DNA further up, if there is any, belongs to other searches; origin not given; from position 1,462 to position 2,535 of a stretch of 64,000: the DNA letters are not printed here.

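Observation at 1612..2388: Pair of paralogous single-domain, motif-degenerate eIF4A-like 'pseudo-helicases' (second copy at 13766-14560, opposite strand)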

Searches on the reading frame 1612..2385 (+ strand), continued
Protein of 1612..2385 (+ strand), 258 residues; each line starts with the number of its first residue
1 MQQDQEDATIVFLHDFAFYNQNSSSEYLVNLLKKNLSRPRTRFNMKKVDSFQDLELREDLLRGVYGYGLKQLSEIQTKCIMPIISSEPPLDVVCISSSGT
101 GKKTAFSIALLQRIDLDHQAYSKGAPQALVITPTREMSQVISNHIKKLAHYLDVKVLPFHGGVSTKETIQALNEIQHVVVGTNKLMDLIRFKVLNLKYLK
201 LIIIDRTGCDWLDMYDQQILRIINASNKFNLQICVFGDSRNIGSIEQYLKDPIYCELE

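Call 27: find_homologous_proteins(query=A2, max_evalue=1e-20)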
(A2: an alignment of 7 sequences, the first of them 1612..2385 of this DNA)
Query A2 (7 sequences) (258 aa, profile of the alignment): 2861 proteins with E <= 1e-20 among 8000 candidates; the best 120 are listed.
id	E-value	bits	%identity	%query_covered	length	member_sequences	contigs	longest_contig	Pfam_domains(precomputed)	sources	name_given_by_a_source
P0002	3.0e-92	326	50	82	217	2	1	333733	PF00270.36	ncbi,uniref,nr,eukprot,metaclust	ncbi:predicted protein [Naegleria gruberi]|uniref:ATP-dependent RNA helicase n=1 Tax=Naegleria grube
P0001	3.4e-91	323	100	83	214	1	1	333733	PF00270.36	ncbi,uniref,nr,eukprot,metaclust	ncbi:predicted protein [Naegleria gruberi]|uniref:ATP-dependent RNA helicase n=1 Tax=Naegleria grube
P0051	9.0e-89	315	31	79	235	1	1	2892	PF00270.36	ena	-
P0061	3.2e-81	290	29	82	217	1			PF00270.36,PF04851.22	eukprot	eukprot:gene2677-3873_t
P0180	8.2e-66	240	38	73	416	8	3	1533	PF00270.36,PF13245.13,PF00271.38,PF04851.22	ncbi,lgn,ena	-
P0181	5.6e-65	237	46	63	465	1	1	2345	PF00270.36,PF00271.38,PF04851.22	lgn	-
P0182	6.3e-65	237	39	73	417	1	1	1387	PF00270.36,PF13245.13,PF00271.38,PF04851.22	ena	-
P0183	6.5e-65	237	36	63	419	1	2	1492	PF00270.36,PF00271.38,PF04851.22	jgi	-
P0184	6.8e-65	237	35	80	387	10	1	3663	PF00270.36,PF00271.38,PF04851.22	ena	-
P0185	1.6e-64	236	37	73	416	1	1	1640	PF00270.36,PF13245.13,PF00271.38,PF04851.22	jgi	jgi:translation initiation factor 4A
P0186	1.9e-64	235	37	79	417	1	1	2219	PF00270.36,PF13245.13,PF00271.38,PF04851.22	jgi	-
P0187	2.2e-64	235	33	79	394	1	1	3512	PF00270.36,PF14617.13,PF00271.38,PF04851.22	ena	-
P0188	2.6e-64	235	33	84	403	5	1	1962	PF00270.36,PF00271.38,PF04851.22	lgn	-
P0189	7.1e-64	234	38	73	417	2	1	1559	PF00270.36,PF13245.13,PF00271.38,PF04851.22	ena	-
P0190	2.8e-63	232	36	79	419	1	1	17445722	PF00270.36,PF00271.38,PF04851.22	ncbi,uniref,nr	ncbi:eukaryotic initiation factor 4A-I-like [Xenia sp. Carnegie-2017]|uniref:eukaryotic initiation f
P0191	3.7e-63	231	32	80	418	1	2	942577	PF00270.36,PF00271.38,PF04851.22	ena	-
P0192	5.3e-63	231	35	79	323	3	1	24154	PF00270.36,PF04851.22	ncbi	ncbi:eukaryotic initiation factor 4A-II isoform X3, partial [Paramuricea clavata]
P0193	1.7e-62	229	33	77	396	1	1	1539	PF00270.36,PF00271.38,PF04851.22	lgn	-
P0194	5.1e-62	227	37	61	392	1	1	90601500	PF00270.36,PF00271.38,PF04851.22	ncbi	ncbi:ATP-dependent RNA helicase eIF4A, partial [Schistosoma japonicum]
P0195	5.5e-62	227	31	80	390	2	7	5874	PF00270.36,PF00271.38,PF04851.22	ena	-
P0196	6.1e-62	227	37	73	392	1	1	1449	PF00270.36,PF00271.38,PF04851.22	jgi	-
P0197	7.6e-62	227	35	80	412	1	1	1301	PF00270.36,PF00271.38,PF04851.22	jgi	-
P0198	1.5e-61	226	33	82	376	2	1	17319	PF00270.36,PF00271.38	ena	-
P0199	1.8e-61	226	40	61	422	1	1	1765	PF00270.36,PF00271.38,PF04851.22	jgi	jgi:translation initiation factor 4A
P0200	1.9e-61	226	35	79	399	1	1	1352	PF00270.36,PF00271.38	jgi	jgi:translation initiation factor 4A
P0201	2.5e-61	225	38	73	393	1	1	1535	PF00270.36,PF00271.38,PF04851.22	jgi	-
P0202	3.9e-61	225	37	82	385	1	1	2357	PF00270.36,PF00271.38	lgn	-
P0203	4.3e-61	224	38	73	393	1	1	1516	PF00270.36,PF00271.38,PF04851.22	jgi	-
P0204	4.4e-61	224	38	73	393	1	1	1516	PF00270.36,PF00271.38,PF04851.22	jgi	-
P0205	5.6e-61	224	37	73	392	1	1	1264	PF00270.36,PF00271.38,PF04851.22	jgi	jgi:translation initiation factor 4A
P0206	5.8e-61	224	37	73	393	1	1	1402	PF00270.36,PF00271.38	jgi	jgi:translation initiation factor 4A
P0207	5.8e-61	224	38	61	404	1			PF00270.36,PF00271.38,PF04851.22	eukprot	eukprot:CAMPEP_0201487528 /NCGR_PEP_ID=MMETSP0151_2-20130828/13833_1 /ASSEMBLY_ACC=CAM_ASM_000257 /T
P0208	6.5e-61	224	38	73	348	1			PF00270.36,PF00271.38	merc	-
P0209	6.7e-61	224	37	73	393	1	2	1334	PF00270.36,PF00271.38,PF04851.22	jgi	jgi:translation initiation factor 4A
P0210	7.6e-61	224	30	80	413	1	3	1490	PF00270.36,PF00271.38,PF04851.22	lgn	-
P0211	7.7e-61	224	35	72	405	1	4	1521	PF00270.36,PF00271.38,PF04851.22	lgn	-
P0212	7.8e-61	224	37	73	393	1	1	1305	PF00270.36,PF00271.38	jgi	-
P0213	1.0e-60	223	37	73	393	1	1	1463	PF00270.36,PF00271.38,PF04851.22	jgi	-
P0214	1.1e-60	223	36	74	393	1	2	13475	PF00270.36,PF00271.38,PF04851.22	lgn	-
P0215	1.1e-60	223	35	55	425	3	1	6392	PF00270.36,PF00271.38,PF04851.22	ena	-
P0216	1.2e-60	223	36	61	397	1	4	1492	PF00270.36,PF00271.38,PF04851.22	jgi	jgi:translation initiation factor 4A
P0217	1.2e-60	223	39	61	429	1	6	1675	PF00270.36,PF00271.38,PF04851.22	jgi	-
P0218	1.5e-60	223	37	73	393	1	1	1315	PF00270.36,PF00271.38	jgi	-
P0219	2.1e-60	222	35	80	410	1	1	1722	PF00270.36,PF00271.38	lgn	-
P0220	2.2e-60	222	38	73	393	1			PF00270.36,PF00271.38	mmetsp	mmetsp:Transcript_150674/g.261016 ORF Transcript_150674/g.261016 Transcript_150674/m.261016 type:com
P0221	2.2e-60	222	38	73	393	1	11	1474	PF00270.36,PF00271.38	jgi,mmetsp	mmetsp:Transcript_12531/g.21751 ORF Transcript_12531/g.21751 Transcript_12531/m.21751 type:complete 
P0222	2.3e-60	222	38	73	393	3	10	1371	PF00270.36,PF00271.38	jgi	-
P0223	2.3e-60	222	39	61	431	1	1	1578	PF00270.36,PF00271.38,PF04851.22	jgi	-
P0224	2.4e-60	222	36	61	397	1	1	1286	PF00270.36,PF00271.38,PF04851.22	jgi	-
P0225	2.7e-60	222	40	60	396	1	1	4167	PF00270.36,PF00271.38,PF04851.22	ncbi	-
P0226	2.9e-60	222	36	61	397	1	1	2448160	PF00270.36,PF00271.38,PF04851.22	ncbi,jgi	ncbi:translation initiation factor eIF4A [Umbelopsis nana]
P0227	3.6e-60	221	41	61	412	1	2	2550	PF00270.36,PF00271.38,PF04851.22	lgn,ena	-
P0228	3.9e-60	221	39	62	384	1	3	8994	PF00270.36,PF00271.38,PF04851.22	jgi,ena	jgi:translation initiation factor 4A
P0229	4.1e-60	221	36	73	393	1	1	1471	PF00270.36,PF00271.38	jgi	-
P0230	4.7e-60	221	37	73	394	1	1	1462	PF00270.36,PF00271.38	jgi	-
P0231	4.7e-60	221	37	73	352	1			PF00270.36,PF00271.38,PF04851.22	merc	-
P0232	5.3e-60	221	36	61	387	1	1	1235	PF00270.36,PF00271.38,PF04851.22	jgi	jgi:translation initiation factor 4A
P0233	5.6e-60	221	40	61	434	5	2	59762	PF00270.36,PF00271.38,PF04851.22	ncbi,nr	ncbi:unnamed protein product [Tilletia laevis]|nr:unnamed protein product [Tilletia laevis] CAD69844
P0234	6.0e-60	221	36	73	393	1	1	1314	PF00270.36,PF00271.38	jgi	-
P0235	6.0e-60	221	36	73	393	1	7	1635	PF00270.36,PF00271.38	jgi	-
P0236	6.8e-60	220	36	73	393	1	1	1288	PF00270.36,PF00271.38,PF04851.22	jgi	-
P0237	7.7e-60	220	37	73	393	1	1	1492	PF00270.36,PF00271.38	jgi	-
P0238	7.9e-60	220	38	73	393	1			PF00270.36,PF00271.38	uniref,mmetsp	uniref:RNA helicase n=1 Tax=Noctiluca scintillans TaxID=2966 RepID=A0A7S0ZU97_NOCSC|mmetsp:Transcrip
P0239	8.5e-60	220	40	64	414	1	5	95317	PF00270.36,PF00271.38,PF04851.22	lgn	-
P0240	8.8e-60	220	42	61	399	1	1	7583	PF00270.36,PF00271.38,PF04851.22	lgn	-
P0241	9.0e-60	220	39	64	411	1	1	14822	PF00270.36,PF00271.38,PF04851.22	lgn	-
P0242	1.1e-59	220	40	61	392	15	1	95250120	PF00270.36,PF00271.38,PF04851.22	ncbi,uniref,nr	ncbi:unnamed protein product [Schistosoma margrebowiei]|uniref:RNA helicase n=2 Tax=Schistosoma marg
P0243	1.1e-59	220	38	73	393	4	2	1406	PF00270.36,PF00271.38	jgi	-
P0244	1.4e-59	219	40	63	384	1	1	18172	PF00270.36,PF00271.38,PF04851.22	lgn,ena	-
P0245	1.4e-59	219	39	61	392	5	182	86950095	PF00270.36,PF00271.38,PF04851.22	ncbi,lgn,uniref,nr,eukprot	ncbi:unnamed protein product [Schistosoma rodhaini]|uniref:RNA helicase n=2 Tax=Schistosoma TaxID=61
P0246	1.5e-59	219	38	73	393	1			PF00270.36,PF00271.38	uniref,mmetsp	uniref:RNA helicase n=1 Tax=Noctiluca scintillans TaxID=2966 RepID=A0A7S0ZUT7_NOCSC|mmetsp:Transcrip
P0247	1.6e-59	219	31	80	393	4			PF00270.36,PF00271.38,PF04851.22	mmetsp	mmetsp:Transcript_48757/g.89931 ORF Transcript_48757/g.89931 Transcript_48757/m.89931 type:complete 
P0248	1.6e-59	219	39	61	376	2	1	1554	PF00270.36,PF00271.38,PF04851.22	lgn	-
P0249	1.6e-59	219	37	73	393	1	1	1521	PF00270.36,PF00271.38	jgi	jgi:translation initiation factor 4A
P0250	1.7e-59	219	37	73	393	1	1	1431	PF00270.36,PF00271.38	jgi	-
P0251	1.9e-59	219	38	73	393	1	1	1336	PF00270.36,PF00271.38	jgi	-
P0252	1.9e-59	219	32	81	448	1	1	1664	PF00270.36,PF00271.38,PF04851.22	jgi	-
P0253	2.2e-59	219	37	73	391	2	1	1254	PF00270.36,PF00271.38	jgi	-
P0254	2.2e-59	219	36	73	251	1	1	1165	PF00270.36,PF04851.22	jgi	jgi:translation initiation factor 4A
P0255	2.6e-59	219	30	79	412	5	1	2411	PF00270.36,PF00271.38,PF04851.22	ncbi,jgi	jgi:translation initiation factor 4A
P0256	2.7e-59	219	35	73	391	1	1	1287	PF00270.36,PF00271.38,PF04851.22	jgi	jgi:translation initiation factor 4A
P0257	3.1e-59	218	39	60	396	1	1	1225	PF00270.36,PF13245.13,PF00271.38,PF04851.22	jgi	-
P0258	3.3e-59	218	38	68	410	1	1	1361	PF00270.36,PF00271.38,PF04851.22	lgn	-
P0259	3.4e-59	218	31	80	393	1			PF00270.36,PF00271.38,PF04851.22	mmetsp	mmetsp:Transcript_29033/g.64221 ORF Transcript_29033/g.64221 Transcript_29033/m.64221 type:complete 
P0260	3.6e-59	218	34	72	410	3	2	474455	PF00270.36,PF00271.38,PF04851.22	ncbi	ncbi:hypothetical protein JCM8202_002332 [Rhodotorula sphaerocarpa]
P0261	3.6e-59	218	33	84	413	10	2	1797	PF00270.36,PF00271.38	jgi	-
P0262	3.7e-59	218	36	73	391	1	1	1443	PF00270.36,PF00271.38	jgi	-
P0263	3.7e-59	218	36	73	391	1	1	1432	PF00270.36,PF00271.38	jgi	-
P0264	5.1e-59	218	36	73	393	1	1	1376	PF00270.36,PF00271.38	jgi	-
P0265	5.3e-59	218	38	73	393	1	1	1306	PF00270.36,PF00271.38,PF04851.22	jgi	-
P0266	5.4e-59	218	35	61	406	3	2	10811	PF00270.36,PF00271.38,PF04851.22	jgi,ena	-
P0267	6.5e-59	217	31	87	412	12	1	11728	PF00270.36,PF00271.38,PF04851.22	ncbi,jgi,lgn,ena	jgi:translation initiation factor 4A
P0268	7.0e-59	217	42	64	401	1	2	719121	PF00270.36,PF00271.38,PF04851.22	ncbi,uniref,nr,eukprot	ncbi:ATP-dependent RNA helicase FAL1 [Rozella allomycis CSF55]|uniref:ATP-dependent RNA helicase eIF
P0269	8.4e-59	217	39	60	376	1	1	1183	PF00270.36,PF00271.38,PF04851.22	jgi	jgi:ATP-dependent RNA helicase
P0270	8.6e-59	217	33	79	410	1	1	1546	PF00270.36,PF00271.38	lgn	-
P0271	9.1e-59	217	36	73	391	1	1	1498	PF00270.36,PF00271.38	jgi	-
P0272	1.1e-58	217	36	75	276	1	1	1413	PF00270.36,PF04851.22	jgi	-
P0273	1.3e-58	216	41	63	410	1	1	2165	PF00270.36,PF00271.38,PF04851.22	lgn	-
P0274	1.6e-58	216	35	73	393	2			PF00270.36,PF00271.38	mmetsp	mmetsp:Transcript_72987/g.133509 ORF Transcript_72987/g.133509 Transcript_72987/m.133509 type:comple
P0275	1.7e-58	216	34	71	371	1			PF00270.36,PF00271.38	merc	-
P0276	2.2e-58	216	32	82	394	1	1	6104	PF00270.36,PF00271.38,PF04851.22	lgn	-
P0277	3.9e-58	215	34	83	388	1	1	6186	PF00270.36,PF00271.38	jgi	-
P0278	4.7e-58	214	40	62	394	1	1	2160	PF00270.36,PF00271.38,PF04851.22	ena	-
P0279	5.2e-58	214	40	63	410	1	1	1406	PF00270.36,PF00271.38,PF04851.22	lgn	-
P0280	6.3e-58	214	36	73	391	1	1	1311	PF00270.36,PF00271.38,PF04851.22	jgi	-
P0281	6.8e-58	214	40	62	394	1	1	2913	PF00270.36,PF00271.38,PF04851.22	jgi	-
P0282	6.9e-58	214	36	66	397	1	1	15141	PF00270.36,PF00271.38,PF04851.22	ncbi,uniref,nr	ncbi:RNA helicase [Coemansia biformis]|uniref:ATP-dependent RNA helicase eIF4A n=1 Tax=Coemansia bif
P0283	8.1e-58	214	36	73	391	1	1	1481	PF00270.36,PF00271.38,PF04851.22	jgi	jgi:translation initiation factor 4A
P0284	8.8e-58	214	38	65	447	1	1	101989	PF00270.36,PF00271.38,PF04851.22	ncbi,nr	ncbi:ATP-dependent RNA helicase FAL1 [Martensiomyces pterosporus]|nr:ATP-dependent RNA helicase FAL1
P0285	1.0e-57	213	35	67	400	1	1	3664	PF00270.36,PF00271.38,PF04851.22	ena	-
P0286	1.1e-57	213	33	88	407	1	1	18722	PF00270.36,PF00271.38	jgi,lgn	-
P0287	1.9e-57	212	32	69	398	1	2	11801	PF00270.36,PF00271.38,PF04851.22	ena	-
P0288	2.6e-57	212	35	83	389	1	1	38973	PF00270.36,PF00271.38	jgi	jgi:translation initiation factor 4A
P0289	3.1e-57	212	32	69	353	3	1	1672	PF00270.36,PF00271.38,PF04851.22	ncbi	-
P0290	3.1e-57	212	34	74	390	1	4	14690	PF00270.36,PF00271.38,PF04851.22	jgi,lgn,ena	-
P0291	3.2e-57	212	37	73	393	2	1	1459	PF00270.36,PF00271.38,PF04851.22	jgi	jgi:translation initiation factor 4A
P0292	4.1e-57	211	32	69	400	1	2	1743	PF00270.36,PF00271.38,PF04851.22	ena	-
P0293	4.3e-57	211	30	80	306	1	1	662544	PF00270.36,PF04851.22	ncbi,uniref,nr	ncbi:P-loop containing nucleoside triphosphate hydrolase protein [Lentinula lateritia]|uniref:RNA he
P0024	5.4e-57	211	34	80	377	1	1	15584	PF00270.36,PF00271.38,PF04851.22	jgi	jgi:translation initiation factor 4A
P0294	6.8e-57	211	37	71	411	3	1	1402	PF00270.36,PF00271.38,PF04851.22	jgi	-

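Call 28: find_encoding_contigs(protein=P0025, flank=6000, max_places=4)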
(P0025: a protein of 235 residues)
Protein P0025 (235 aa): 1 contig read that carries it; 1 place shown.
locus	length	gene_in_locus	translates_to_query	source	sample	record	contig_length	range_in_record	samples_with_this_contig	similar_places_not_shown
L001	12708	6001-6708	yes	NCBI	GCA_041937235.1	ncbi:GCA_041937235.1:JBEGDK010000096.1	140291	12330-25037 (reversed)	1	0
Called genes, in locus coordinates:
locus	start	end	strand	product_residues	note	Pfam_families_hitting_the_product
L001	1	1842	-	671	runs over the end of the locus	PF05383:La, PF26088:RRM_LARP4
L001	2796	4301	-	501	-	-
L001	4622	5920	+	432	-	PF01358:PARP_regulatory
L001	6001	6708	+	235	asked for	PF00270:DEAD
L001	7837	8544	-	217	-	-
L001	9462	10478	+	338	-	PF08239:SH3_3 (weak), PF00182:Glyco_hydro_19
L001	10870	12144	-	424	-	PF04564:U-box, PF11789:zf-Nse (weak)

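Call 29: find_encoding_contigs(protein=P0159, flank=6000, max_places=4)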
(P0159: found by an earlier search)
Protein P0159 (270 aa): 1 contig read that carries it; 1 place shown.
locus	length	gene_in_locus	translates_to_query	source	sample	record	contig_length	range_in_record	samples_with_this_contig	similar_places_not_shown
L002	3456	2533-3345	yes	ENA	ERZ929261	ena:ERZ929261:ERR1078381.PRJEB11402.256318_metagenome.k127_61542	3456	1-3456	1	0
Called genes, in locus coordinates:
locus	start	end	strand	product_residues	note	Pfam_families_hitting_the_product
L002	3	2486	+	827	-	?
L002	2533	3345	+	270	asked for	PF00270:DEAD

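Call 30: find_encoding_contigs(protein=P0051, flank=6000, max_places=4)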
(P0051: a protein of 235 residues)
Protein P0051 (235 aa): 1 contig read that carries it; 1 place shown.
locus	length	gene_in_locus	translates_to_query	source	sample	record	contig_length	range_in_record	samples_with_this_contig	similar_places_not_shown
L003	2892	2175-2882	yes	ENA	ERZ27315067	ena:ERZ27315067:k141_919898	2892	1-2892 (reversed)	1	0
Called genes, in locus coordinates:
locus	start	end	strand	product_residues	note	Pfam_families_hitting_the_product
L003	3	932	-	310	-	?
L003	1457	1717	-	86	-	PF10557:Cullin_Nedd8 (weak)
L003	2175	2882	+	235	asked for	PF00270:DEAD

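Call 32: list_cluster_members(proteins=[P0001, P0002, P0061])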
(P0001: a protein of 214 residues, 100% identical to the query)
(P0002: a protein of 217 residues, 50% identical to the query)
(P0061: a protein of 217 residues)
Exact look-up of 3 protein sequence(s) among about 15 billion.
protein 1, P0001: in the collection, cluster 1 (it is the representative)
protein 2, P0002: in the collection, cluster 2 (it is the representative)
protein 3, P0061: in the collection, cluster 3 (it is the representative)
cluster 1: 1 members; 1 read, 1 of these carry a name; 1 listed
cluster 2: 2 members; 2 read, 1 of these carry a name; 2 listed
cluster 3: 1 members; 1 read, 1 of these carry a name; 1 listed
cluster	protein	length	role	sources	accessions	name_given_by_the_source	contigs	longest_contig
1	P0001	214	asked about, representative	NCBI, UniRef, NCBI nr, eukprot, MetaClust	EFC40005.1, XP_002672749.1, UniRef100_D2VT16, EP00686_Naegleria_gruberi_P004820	predicted protein [Naegleria gruberi] | ATP-dependent RNA helicase n=1 Tax=Naegleria gruberi TaxID=5762 RepID=D2VT16_NAEGR | uncharacterized protein NAEGRDRAFT_72139 [Naegleria gruberi]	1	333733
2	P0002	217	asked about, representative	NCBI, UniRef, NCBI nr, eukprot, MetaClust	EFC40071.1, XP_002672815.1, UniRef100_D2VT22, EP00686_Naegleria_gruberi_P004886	predicted protein [Naegleria gruberi] | ATP-dependent RNA helicase n=1 Tax=Naegleria gruberi TaxID=5762 RepID=D2VT22_NAEGR | uncharacterized protein NAEGRDRAFT_72146 [Naegleria gruberi]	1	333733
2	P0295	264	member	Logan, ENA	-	-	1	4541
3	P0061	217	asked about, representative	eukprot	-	gene2677-3873_t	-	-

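Call 33: find_encoding_contigs(protein=P0295, flank=6000, max_places=6)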
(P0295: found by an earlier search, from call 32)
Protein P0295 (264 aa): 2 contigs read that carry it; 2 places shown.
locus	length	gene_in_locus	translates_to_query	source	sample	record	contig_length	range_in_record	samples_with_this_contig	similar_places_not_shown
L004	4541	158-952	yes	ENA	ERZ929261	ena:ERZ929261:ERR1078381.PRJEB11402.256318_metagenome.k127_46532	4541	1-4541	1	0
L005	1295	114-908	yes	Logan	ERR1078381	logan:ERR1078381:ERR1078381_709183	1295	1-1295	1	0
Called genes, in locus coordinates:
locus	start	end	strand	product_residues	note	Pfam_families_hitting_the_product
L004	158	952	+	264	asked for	PF00270:DEAD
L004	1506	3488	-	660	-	PF01972:SDH_protease (faint), PF25145:NfeD1b_N (faint), PF01343:Peptidase_S49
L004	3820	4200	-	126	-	PF01778:Ribosomal_L28e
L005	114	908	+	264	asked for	PF00270:DEAD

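Call 43: predict_structure(alignment_id=A3)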
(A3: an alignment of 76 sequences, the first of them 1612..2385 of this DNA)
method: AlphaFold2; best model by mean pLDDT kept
length: 258 residues; sequences in the alignment: 76
mean_pLDDT: 85.7   pTM: 0.82
mean pLDDT of the five models: 85.7, 84.7, 84.6, 84.1, 83.7
residues with pLDDT >= 90: 163; 70-90: 53; 50-70: 24; < 50: 18
segments of 3 or more residues with pLDDT < 50: 1-15
pLDDT, mean of each block of 10 residues (from residue 1): 40 48 69 62 82 97 98 96 89 93 97 87 89 94 98 96 89 95 94 94 84 81 85 93 88 90
secondary structure, 60 per line:
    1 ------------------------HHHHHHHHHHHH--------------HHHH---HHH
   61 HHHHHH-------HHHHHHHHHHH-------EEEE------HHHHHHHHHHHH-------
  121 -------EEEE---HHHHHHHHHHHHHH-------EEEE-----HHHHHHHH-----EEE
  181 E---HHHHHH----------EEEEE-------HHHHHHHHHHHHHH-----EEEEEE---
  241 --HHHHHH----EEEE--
elements in order: H25-36 H51-54 H58-66 H74-84 E92-95 H102-113 E128-131 H135-148 E156-159 H165-172 E178-181 H185-190 E201-205 H213-226 E232-237 H243-248 E253-256
